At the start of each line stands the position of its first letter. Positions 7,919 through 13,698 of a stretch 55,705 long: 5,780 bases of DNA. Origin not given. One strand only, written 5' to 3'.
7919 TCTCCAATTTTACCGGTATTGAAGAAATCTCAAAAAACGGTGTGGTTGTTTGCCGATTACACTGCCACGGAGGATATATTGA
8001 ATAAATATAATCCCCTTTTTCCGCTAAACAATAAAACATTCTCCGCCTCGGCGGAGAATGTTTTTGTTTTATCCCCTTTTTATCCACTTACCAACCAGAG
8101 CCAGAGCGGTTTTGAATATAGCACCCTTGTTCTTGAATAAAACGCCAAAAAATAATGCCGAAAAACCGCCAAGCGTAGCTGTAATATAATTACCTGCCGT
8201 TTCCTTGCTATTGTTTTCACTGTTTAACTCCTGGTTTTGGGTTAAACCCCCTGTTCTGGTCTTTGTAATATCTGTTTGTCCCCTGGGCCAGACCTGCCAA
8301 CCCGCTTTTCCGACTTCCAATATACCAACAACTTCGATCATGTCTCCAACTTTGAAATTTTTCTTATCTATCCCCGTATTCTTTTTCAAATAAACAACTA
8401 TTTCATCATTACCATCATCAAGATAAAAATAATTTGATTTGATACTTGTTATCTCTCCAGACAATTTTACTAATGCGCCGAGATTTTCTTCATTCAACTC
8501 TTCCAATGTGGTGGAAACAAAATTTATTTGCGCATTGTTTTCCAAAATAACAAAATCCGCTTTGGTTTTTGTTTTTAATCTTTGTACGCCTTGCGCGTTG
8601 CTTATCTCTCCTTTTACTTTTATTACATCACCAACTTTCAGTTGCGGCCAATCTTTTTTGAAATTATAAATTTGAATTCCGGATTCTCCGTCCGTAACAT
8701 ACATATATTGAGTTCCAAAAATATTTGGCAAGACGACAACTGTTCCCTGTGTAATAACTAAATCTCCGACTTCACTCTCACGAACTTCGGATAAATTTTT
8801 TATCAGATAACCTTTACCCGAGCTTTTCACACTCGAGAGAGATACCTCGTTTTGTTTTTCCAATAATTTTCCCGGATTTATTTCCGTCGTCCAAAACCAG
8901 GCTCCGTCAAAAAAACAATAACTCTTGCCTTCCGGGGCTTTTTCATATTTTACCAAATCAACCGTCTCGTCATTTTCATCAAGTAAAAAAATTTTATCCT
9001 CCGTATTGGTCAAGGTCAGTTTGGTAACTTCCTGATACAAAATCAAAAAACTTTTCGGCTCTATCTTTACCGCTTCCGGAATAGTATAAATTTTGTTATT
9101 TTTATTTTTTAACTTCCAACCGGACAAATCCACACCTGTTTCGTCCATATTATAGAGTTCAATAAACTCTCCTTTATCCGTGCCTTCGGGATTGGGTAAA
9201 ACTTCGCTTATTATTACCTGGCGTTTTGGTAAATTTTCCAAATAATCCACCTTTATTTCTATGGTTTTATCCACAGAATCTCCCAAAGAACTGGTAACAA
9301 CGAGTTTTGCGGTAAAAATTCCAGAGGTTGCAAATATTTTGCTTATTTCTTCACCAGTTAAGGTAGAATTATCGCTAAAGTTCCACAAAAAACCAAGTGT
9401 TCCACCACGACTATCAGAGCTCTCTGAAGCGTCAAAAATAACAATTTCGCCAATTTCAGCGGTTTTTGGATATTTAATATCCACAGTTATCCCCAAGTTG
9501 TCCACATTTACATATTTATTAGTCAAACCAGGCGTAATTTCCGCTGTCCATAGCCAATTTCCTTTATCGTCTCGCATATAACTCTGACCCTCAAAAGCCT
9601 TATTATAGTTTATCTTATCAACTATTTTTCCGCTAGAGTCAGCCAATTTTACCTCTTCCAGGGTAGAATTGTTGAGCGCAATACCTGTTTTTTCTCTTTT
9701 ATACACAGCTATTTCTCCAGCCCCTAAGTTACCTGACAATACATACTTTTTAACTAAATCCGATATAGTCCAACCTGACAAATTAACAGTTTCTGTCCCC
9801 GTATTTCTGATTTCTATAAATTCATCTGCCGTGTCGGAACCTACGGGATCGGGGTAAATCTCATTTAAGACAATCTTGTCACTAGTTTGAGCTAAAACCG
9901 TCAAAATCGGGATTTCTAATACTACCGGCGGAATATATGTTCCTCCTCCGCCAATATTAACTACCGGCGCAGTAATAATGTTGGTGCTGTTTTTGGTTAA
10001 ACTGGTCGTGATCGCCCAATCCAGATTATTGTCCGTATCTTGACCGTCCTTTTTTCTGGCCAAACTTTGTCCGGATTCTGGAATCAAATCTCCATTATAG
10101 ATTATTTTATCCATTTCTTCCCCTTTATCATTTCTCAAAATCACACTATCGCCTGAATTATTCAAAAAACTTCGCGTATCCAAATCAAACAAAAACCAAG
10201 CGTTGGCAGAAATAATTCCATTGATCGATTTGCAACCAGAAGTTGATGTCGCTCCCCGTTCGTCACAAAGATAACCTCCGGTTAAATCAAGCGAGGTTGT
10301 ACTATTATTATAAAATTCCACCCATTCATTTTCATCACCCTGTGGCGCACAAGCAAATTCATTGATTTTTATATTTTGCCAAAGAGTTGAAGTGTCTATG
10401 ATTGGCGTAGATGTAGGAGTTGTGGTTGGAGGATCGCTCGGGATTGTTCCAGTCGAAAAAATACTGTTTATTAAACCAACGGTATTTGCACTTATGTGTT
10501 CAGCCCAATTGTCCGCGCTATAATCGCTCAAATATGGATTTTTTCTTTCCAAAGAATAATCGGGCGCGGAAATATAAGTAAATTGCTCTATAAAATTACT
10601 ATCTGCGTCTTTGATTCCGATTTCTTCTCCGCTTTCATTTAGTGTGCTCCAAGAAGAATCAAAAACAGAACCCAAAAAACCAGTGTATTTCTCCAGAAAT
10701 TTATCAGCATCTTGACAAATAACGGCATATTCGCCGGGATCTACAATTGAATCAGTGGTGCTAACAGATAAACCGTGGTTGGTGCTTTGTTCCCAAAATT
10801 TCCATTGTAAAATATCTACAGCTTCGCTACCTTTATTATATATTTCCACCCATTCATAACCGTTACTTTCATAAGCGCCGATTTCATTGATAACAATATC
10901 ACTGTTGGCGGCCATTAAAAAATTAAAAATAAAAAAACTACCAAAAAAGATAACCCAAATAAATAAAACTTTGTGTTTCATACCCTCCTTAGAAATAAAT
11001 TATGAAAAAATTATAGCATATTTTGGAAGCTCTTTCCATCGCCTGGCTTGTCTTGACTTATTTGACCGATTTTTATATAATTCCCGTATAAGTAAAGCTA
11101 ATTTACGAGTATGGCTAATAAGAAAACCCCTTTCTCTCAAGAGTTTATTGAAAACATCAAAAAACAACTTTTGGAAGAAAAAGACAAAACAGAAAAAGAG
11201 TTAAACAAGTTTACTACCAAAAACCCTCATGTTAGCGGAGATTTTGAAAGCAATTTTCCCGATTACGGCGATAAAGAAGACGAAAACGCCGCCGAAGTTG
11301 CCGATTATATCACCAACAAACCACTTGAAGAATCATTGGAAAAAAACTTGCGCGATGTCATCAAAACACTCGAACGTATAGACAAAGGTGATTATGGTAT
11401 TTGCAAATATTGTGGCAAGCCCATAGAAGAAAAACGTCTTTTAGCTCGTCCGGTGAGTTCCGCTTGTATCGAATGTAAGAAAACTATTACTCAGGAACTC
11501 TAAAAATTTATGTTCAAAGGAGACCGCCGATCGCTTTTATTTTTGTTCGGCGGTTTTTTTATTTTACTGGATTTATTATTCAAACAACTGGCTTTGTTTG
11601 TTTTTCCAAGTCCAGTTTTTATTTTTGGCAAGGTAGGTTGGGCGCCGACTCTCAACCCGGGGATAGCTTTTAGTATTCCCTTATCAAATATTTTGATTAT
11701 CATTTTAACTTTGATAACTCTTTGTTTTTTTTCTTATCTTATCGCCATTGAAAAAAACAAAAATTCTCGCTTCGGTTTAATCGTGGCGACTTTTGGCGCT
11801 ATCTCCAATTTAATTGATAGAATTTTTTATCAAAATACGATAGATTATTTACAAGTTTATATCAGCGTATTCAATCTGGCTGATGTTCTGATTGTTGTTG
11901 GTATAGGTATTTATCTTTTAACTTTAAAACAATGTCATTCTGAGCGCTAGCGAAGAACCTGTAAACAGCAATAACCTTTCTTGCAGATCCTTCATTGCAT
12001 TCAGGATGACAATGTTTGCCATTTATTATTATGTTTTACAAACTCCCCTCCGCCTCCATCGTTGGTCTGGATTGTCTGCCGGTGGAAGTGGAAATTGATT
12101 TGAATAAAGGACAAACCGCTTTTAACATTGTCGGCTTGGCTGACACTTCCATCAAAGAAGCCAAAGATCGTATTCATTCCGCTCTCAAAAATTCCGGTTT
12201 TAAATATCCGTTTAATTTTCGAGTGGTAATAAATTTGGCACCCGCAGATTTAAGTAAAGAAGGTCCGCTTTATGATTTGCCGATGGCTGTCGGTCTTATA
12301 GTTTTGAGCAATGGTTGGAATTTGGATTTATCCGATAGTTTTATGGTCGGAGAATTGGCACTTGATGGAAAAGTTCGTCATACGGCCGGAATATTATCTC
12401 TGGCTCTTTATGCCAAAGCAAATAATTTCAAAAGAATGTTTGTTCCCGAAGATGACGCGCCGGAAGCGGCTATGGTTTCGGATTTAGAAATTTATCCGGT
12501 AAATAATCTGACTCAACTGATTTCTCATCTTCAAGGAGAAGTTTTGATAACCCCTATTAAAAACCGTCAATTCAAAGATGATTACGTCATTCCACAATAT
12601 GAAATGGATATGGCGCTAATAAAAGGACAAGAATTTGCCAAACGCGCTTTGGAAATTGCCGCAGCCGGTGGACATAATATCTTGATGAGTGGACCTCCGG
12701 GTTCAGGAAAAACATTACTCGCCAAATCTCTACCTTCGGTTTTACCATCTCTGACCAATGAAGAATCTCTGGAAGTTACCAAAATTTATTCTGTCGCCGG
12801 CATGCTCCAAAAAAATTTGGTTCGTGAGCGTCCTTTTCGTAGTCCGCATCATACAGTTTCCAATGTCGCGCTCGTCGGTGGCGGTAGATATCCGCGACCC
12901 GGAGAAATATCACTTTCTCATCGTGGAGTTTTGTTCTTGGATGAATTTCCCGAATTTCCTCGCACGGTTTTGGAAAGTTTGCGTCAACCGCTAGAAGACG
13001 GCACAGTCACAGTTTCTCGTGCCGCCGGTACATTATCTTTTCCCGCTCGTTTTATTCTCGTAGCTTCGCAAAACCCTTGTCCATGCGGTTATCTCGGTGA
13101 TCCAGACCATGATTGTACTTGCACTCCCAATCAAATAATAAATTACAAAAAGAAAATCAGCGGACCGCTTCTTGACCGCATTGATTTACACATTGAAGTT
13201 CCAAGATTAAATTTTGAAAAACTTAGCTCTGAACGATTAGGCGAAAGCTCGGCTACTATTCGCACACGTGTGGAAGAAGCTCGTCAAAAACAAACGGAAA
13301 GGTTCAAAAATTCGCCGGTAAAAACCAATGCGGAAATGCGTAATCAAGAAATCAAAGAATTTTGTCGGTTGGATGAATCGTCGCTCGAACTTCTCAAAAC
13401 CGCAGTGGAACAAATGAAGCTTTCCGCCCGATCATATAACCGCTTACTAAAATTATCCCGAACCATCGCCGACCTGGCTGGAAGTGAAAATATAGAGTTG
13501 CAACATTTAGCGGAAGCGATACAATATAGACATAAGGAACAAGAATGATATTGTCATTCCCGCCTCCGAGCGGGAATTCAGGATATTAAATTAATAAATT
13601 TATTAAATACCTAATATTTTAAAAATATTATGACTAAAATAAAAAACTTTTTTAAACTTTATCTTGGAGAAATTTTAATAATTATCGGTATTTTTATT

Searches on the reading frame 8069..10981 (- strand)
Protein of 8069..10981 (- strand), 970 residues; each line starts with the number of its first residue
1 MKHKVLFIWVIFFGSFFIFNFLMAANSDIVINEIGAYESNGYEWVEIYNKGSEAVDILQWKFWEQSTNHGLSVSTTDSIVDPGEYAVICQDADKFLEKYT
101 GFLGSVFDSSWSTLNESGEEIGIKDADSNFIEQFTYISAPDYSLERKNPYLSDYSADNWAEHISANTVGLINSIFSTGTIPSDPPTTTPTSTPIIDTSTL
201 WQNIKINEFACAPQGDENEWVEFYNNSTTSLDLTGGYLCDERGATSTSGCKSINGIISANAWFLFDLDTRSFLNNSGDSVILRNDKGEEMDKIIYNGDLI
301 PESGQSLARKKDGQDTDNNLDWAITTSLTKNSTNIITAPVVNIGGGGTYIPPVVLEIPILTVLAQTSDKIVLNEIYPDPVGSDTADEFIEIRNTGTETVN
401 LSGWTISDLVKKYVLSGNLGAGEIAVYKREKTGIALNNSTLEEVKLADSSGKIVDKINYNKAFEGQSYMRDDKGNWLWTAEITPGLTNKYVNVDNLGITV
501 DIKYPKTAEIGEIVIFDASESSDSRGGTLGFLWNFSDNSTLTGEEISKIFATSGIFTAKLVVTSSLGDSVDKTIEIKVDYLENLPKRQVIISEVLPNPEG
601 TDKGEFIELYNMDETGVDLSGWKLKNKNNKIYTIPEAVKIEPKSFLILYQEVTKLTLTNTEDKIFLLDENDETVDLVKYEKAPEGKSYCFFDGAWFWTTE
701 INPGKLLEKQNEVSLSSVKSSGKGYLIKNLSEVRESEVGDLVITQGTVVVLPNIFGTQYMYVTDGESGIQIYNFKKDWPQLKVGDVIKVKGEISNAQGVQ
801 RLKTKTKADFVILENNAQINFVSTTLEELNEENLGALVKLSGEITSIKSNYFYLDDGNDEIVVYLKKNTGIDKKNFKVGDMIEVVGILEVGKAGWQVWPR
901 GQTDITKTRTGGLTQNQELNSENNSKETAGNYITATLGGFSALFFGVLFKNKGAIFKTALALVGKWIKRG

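Call 83: search_protein_families(library=pfam, proteins=[window:8069-10981:-], max_evalue=0.00001)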
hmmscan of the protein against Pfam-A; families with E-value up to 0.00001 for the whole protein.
window:8069-10981:- (970 aa): 3 families
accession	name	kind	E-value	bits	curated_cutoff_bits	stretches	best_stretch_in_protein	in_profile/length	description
PF00932.25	LTD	-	3.5e-60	201.6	34.3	4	586-680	5-108/109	Lamin Tail Domain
PF18911.6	PKD_4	-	1.6e-14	54.2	27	1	501-578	7-85/85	PKD domain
PF01336.31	tRNA_anti-codon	-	1.3e-09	38.3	27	0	838-897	1-67/75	OB-fold nucleic acid binding domain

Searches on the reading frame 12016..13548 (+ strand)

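Call 83: search_protein_families(library=pfam, proteins=[window:12016-13548:+], max_evalue=0.00001)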
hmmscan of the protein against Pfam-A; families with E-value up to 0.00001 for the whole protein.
window:12016-13548:+ (510 aa): 5 families
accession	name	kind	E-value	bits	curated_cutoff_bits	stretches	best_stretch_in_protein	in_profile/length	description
PF01078.27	Mg_chelatase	-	2.6e-95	318.1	20.3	1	198-402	1-206/207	Magnesium chelatase, subunit ChlI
PF13541.12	ChlI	-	4.2e-39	133.6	27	1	25-146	1-120/121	Subunit ChlI of Mg-chelatase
PF13335.12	Mg_chelatase_C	-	3.7e-34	117.6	26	1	409-505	1-94/94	Magnesium chelatase, subunit ChlI C-terminal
PF07728.20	AAA_5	-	4.3e-10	40.2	22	1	221-356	1-125/139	AAA domain (dynein-related subfamily)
PF00493.29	MCM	-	7.2e-07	29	23.3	0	295-391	114-200/224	MCM P-loop domain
